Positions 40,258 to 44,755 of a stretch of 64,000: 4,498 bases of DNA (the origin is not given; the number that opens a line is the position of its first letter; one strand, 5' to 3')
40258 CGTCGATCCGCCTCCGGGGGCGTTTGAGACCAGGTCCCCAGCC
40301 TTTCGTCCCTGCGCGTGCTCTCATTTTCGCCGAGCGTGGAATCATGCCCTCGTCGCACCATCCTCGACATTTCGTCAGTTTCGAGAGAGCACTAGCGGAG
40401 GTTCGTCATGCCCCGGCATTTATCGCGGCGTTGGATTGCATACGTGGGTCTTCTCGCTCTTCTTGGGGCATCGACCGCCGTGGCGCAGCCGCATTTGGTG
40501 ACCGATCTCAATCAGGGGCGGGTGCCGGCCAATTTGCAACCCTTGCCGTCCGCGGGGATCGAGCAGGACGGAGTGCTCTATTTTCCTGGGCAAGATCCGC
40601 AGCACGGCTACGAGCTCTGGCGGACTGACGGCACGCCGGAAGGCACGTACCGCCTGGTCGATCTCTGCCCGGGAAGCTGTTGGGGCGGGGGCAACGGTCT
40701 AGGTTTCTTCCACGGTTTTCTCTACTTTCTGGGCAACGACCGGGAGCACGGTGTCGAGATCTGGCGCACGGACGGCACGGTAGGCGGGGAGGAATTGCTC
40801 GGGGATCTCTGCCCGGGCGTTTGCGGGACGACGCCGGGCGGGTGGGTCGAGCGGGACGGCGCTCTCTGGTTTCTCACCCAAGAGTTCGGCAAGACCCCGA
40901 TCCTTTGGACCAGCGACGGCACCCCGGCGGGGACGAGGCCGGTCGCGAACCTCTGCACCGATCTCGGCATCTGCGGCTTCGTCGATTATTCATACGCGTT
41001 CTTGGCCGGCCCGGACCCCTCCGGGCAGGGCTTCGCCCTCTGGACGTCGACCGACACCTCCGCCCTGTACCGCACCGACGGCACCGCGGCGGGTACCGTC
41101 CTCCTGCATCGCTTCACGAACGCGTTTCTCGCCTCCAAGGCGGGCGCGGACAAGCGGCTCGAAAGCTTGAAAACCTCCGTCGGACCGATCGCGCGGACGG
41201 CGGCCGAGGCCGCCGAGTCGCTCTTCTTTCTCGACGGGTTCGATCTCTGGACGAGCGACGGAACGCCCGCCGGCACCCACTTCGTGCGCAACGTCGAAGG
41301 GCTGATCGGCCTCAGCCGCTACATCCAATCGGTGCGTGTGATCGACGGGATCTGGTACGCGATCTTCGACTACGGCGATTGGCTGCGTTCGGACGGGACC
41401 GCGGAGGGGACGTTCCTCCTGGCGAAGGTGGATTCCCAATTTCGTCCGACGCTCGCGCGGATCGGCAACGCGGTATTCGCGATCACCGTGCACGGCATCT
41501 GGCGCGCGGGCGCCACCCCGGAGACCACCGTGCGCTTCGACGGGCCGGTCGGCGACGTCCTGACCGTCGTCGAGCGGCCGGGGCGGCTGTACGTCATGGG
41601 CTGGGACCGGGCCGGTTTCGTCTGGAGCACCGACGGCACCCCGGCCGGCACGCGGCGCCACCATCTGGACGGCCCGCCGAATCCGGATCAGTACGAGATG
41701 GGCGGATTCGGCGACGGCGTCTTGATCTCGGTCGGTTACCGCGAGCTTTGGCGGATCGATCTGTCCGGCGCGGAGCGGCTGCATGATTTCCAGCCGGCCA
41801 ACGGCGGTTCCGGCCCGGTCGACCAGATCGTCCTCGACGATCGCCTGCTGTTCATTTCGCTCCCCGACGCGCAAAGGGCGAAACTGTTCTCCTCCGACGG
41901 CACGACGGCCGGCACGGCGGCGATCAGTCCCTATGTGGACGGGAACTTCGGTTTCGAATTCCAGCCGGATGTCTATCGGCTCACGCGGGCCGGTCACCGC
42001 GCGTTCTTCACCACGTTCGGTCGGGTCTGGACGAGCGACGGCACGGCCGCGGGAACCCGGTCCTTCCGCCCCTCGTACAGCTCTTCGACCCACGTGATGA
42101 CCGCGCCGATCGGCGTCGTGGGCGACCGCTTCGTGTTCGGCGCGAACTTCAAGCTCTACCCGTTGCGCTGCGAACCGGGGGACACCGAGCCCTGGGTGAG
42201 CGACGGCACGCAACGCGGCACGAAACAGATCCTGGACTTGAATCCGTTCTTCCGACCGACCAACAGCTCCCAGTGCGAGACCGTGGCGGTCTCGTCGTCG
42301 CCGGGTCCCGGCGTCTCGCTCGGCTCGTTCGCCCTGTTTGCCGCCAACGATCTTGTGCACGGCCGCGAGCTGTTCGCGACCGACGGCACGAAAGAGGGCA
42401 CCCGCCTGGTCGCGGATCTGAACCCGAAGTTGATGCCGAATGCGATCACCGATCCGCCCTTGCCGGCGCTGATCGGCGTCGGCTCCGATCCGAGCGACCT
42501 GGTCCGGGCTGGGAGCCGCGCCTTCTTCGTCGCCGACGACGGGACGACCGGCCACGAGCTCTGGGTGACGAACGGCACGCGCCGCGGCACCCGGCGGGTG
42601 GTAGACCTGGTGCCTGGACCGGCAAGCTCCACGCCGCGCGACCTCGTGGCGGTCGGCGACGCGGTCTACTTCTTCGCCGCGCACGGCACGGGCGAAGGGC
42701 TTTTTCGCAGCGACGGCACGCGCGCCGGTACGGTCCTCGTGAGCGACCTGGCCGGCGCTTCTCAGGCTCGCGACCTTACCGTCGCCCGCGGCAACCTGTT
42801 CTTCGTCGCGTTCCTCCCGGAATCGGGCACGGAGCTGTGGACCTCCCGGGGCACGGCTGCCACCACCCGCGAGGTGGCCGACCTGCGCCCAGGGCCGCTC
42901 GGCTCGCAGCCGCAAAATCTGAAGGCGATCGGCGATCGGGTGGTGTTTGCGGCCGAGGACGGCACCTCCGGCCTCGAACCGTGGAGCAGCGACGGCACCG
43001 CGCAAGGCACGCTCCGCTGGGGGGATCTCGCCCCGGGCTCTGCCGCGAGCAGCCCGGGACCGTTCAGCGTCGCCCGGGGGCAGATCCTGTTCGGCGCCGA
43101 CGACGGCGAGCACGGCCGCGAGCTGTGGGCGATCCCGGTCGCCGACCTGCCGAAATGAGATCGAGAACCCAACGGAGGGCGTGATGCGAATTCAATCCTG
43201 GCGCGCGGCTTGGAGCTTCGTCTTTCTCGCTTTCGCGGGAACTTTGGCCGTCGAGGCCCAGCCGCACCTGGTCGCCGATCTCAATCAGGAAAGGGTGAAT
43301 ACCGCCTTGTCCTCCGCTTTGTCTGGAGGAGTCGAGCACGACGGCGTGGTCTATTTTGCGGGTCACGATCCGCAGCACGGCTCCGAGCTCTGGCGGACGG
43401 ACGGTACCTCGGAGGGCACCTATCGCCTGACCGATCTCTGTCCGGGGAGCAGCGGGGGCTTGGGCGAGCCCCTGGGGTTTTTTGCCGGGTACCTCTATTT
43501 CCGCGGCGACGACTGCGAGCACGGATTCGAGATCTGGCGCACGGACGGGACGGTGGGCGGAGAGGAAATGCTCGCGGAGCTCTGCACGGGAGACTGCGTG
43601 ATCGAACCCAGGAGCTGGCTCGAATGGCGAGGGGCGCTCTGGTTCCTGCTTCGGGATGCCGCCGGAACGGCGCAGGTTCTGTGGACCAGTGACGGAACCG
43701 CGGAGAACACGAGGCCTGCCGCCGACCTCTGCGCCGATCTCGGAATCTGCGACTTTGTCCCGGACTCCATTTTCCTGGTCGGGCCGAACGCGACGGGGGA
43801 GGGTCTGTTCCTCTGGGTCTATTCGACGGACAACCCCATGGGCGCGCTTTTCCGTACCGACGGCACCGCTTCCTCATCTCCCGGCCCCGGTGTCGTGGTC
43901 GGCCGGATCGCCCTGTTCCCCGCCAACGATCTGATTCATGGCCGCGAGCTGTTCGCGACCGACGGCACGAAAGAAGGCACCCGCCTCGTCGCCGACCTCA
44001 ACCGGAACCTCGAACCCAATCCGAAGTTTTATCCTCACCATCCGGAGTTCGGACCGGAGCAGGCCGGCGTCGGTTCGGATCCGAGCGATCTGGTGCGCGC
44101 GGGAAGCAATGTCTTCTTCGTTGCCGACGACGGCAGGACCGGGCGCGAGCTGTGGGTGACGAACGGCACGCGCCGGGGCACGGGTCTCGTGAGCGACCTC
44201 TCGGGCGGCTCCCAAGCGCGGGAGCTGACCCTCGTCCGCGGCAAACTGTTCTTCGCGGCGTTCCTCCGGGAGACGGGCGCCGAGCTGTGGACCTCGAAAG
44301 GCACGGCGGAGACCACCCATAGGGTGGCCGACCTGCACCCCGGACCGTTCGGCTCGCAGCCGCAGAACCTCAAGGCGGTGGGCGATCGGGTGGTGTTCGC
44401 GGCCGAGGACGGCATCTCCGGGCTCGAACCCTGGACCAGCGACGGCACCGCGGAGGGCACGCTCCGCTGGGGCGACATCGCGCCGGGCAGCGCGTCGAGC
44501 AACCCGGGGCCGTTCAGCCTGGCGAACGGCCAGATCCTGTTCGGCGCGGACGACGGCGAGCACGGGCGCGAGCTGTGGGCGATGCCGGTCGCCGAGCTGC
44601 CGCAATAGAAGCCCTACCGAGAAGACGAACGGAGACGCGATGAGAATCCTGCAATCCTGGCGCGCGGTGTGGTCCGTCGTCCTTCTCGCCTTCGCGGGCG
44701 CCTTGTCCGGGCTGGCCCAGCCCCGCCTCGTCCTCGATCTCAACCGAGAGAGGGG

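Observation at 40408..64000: Ten tandem, co-directional paralogs of a ~900-aa secreted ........-repeat protein, a family with no assigned function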

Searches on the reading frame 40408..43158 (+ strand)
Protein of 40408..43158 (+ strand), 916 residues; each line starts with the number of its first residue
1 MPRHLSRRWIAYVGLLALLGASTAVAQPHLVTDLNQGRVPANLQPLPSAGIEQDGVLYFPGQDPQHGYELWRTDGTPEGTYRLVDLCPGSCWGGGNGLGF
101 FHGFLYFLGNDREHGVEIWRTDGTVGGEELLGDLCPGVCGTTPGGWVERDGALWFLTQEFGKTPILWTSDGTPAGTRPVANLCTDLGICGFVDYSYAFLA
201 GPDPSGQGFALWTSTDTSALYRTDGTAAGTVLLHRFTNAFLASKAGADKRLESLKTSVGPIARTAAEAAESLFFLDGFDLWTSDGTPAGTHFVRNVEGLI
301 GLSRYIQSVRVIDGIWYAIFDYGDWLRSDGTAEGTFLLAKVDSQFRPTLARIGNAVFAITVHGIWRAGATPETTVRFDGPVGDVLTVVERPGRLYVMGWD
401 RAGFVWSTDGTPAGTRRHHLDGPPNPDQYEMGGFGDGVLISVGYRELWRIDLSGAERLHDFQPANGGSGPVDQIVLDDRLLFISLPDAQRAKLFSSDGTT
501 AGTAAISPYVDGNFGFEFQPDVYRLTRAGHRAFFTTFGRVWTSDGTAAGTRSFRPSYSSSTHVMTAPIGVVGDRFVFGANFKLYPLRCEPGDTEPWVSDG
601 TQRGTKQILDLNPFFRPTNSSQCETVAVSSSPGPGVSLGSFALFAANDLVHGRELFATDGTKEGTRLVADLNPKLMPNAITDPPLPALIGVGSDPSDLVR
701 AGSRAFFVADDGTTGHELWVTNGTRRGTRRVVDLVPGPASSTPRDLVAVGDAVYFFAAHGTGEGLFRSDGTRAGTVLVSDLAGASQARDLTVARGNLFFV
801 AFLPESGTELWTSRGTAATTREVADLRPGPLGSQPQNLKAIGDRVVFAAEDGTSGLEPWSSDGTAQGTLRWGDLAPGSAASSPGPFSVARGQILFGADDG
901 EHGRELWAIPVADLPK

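Call 5: search_protein_families(library=ncbifam, proteins=[window:40408-43155:+], max_evalue=0.01)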
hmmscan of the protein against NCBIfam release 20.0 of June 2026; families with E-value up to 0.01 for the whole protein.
window:40408-43155:+ (916 aa): 1 family
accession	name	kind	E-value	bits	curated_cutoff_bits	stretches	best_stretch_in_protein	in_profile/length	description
TIGR04534.2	ELWxxDGT_rpt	domain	5e-137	445.9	65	11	704-749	2-47/47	ELWxxDGT repeat protein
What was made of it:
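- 40408..43158 (+): G1, full-length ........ repeat protein (916 aa). It is the first gene of the array and the orthologue of the single copy found in a related MAG. It carries a G1-specific insertion of about 22 aa, roughly residues 243-264. TIGR04534 at 446 bits (call 5).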

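Call 6: search_protein_families(library=pfam, proteins=[window:40408-43155:+], max_evalue=0.01)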
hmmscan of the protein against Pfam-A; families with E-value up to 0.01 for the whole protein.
window:40408-43155:+ (916 aa): 0 families

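Call 21: find_encoding_contigs(protein=window:40408-43158:+, flank=10000, max_places=3)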
Protein window:40408-43158:+ (916 aa): no gene with exactly this product is on record in the collection.
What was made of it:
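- Tried and rejected: A look-up of G1 by exact product found no record, probably because a different start was called (call 21).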

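Call 53: search_protein_families(library=pfam, proteins=[window:40408-43155:+], max_evalue=10)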
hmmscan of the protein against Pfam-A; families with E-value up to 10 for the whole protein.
window:40408-43155:+ (916 aa): 0 families
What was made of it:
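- On LDL-receptor class B / YWTD propeller: There is no Pfam match (calls 6, 53).
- On PQQ-like / BamB-like propellers (PF13360): The window proteins give no hit (calls 6, 53).
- Closest known: YWTD. Different: There is no sequence-profile match (calls 6, 53).
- Checked: None has a Pfam hit (calls 6, 53).
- The window proteins have no anchoring or self-assembly domain (calls 6, 53).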

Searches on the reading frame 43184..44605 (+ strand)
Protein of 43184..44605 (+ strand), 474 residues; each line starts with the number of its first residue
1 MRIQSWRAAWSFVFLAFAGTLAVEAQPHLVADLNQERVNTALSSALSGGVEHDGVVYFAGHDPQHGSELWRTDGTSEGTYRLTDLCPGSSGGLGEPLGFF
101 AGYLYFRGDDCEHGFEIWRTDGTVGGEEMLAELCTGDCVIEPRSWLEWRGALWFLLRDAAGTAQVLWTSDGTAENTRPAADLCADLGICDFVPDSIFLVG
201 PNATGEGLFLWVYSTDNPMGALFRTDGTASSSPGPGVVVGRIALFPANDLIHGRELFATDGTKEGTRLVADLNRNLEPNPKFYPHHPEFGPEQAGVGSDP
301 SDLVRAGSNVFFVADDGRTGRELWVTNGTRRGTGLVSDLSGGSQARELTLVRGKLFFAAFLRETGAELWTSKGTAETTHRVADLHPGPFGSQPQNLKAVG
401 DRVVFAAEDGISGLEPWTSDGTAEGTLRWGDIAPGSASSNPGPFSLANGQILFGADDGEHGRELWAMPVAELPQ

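Call 5: search_protein_families(library=ncbifam, proteins=[window:43184-44605:+], max_evalue=0.01)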
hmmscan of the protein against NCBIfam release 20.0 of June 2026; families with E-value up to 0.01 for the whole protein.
window:43184-44605:+ (474 aa): 1 family
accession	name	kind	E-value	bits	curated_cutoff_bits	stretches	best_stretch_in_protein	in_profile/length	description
TIGR04534.2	ELWxxDGT_rpt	domain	9.7e-95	310.5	65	7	402-444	2-44/47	ELWxxDGT repeat protein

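Call 6: search_protein_families(library=pfam, proteins=[window:43184-44605:+], max_evalue=0.01)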
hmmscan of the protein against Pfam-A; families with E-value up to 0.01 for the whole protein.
window:43184-44605:+ (474 aa): 0 families

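Call 56: predict_structure(alignment_id=A3)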
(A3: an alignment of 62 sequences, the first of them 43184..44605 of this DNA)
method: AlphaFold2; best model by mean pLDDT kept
length: 474 residues; sequences in the alignment: 62
mean_pLDDT: 86.1   pTM: 0.78
mean pLDDT of the five models: 86.1, 84.7, 84.4, 84.4, 82.4
residues with pLDDT >= 90: 240; 70-90: 182; 50-70: 45; < 50: 7
segments of 3 or more residues with pLDDT < 50: 40-44
pLDDT, mean of each block of 10 residues (from residue 1): 66 69 73 69 63 91 87 91 88 90 93 91 93 75 82 87 89 93 87 84 81 72 69 85 92 94 89 94 83 94 94 92 93 83 81 94 92 92 92 95 94 93 93 79 90 89 89 76
secondary structure, 60 per line:
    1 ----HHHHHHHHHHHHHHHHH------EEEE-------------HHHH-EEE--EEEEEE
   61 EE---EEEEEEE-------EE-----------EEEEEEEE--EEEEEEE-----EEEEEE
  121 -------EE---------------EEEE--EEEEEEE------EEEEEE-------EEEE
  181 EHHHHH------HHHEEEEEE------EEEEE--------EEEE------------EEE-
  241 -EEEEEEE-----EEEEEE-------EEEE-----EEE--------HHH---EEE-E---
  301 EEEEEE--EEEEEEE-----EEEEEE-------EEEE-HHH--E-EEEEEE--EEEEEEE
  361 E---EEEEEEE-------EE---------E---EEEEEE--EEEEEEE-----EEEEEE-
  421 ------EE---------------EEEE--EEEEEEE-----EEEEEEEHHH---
elements in order: H5-21 E28-31 H45-48 E50-52 E55-62 E66-72 E93-100 E103-109 E115-120 E145-148 E151-157 E164-169 E177-181 H182-186 E196-201 E208-212 E221-224 E237-239 E242-248 E254-259 E267-270 E276-278 E293-295 E301-306 E309-315 E321-326 E334-337 E346-351 E354-361 E365-371 E394-399 E402-408 E414-419 E444-447 E450-456 E462-468
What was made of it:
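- The G2 model has nine blades, pLDDT 86.1 and pTM 0.78 (call 56).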
